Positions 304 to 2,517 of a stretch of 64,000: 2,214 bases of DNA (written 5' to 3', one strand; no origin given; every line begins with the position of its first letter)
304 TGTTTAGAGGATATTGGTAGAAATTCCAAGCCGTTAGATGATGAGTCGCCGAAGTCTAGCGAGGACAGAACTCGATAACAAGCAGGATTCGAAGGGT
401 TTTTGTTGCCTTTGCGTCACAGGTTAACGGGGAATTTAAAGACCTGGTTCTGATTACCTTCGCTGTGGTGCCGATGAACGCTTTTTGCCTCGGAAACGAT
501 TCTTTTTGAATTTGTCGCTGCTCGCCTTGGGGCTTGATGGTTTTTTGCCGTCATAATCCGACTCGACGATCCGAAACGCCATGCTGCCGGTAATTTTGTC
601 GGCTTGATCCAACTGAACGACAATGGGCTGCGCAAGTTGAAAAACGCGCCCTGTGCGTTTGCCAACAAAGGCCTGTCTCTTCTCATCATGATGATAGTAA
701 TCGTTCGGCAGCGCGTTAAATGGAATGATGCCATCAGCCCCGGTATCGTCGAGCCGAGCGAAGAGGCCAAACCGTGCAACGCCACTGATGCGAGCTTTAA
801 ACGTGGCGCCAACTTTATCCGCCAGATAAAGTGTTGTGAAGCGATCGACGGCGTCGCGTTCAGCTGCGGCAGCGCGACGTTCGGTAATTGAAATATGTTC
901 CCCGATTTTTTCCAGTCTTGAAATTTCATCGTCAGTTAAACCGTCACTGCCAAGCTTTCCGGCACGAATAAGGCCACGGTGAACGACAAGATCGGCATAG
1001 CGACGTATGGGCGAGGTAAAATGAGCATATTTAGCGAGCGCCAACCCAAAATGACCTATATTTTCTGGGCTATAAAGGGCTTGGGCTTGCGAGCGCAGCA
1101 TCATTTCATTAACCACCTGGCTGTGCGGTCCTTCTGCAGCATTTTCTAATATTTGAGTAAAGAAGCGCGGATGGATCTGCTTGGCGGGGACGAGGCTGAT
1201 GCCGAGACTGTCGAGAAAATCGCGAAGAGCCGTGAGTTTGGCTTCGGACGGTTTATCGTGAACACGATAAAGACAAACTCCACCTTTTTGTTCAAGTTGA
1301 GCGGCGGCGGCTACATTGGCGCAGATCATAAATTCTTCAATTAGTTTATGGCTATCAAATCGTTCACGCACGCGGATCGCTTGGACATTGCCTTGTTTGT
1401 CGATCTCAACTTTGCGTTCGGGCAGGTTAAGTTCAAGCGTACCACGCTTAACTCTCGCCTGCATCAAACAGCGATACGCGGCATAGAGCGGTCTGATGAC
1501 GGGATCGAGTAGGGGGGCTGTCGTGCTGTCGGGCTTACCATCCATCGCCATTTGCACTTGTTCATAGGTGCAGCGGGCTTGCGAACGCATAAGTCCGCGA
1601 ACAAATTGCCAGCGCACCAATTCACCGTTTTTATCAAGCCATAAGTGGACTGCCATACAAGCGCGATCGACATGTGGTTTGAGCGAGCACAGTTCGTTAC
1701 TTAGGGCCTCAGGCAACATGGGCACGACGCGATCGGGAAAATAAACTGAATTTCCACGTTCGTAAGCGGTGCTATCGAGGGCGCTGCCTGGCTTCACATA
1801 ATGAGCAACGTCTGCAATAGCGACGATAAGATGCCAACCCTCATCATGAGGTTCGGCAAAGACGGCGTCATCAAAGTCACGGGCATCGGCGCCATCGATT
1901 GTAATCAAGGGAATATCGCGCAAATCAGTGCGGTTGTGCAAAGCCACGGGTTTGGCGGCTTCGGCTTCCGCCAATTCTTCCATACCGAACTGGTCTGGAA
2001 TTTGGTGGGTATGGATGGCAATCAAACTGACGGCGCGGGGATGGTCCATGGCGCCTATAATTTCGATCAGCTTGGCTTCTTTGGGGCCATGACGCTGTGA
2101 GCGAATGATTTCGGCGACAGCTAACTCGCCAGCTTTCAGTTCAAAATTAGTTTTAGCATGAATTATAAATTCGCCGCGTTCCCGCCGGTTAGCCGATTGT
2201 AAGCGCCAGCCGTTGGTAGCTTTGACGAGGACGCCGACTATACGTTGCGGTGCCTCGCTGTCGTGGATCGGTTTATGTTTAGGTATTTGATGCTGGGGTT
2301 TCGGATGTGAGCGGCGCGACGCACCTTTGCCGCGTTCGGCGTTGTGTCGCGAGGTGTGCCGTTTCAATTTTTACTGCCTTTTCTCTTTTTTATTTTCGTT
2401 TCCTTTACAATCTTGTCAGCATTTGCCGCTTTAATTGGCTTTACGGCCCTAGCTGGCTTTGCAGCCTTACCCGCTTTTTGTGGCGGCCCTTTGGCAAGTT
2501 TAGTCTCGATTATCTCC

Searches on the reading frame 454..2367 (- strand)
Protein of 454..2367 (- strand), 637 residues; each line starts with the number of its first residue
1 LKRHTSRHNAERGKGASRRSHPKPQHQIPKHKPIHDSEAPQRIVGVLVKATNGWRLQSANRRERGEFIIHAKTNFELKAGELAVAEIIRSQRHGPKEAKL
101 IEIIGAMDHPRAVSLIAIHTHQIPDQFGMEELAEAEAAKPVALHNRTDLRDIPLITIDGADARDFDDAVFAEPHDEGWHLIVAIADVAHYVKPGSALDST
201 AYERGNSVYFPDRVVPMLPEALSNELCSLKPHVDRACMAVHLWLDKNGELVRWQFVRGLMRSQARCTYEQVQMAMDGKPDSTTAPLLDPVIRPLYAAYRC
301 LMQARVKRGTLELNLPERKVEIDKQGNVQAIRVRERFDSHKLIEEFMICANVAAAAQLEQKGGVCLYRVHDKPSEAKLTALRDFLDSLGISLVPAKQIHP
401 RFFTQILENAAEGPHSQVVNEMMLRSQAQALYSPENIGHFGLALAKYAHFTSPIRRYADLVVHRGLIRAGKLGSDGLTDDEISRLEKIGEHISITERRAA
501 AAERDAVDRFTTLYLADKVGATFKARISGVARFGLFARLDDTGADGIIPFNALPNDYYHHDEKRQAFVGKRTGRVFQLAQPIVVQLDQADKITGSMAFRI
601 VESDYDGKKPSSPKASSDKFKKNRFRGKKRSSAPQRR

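Call 41: search_protein_families(library=pfam, proteins=[window:454-2367:-], max_evalue=0.01)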
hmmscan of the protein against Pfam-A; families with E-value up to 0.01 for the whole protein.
window:454-2367:- (637 aa): 3 families
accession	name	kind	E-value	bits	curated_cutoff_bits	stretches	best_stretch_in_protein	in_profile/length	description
PF00773.25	RNB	-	5.7e-107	358.2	29.3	1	146-466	1-320/326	RNB domain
PF17876.7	CSD2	-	1.1e-07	32.2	26.2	1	60-127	6-73/74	Cold shock domain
PF00575.29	S1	-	1.5e-05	25.7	22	1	518-564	3-41/74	S1 RNA binding domain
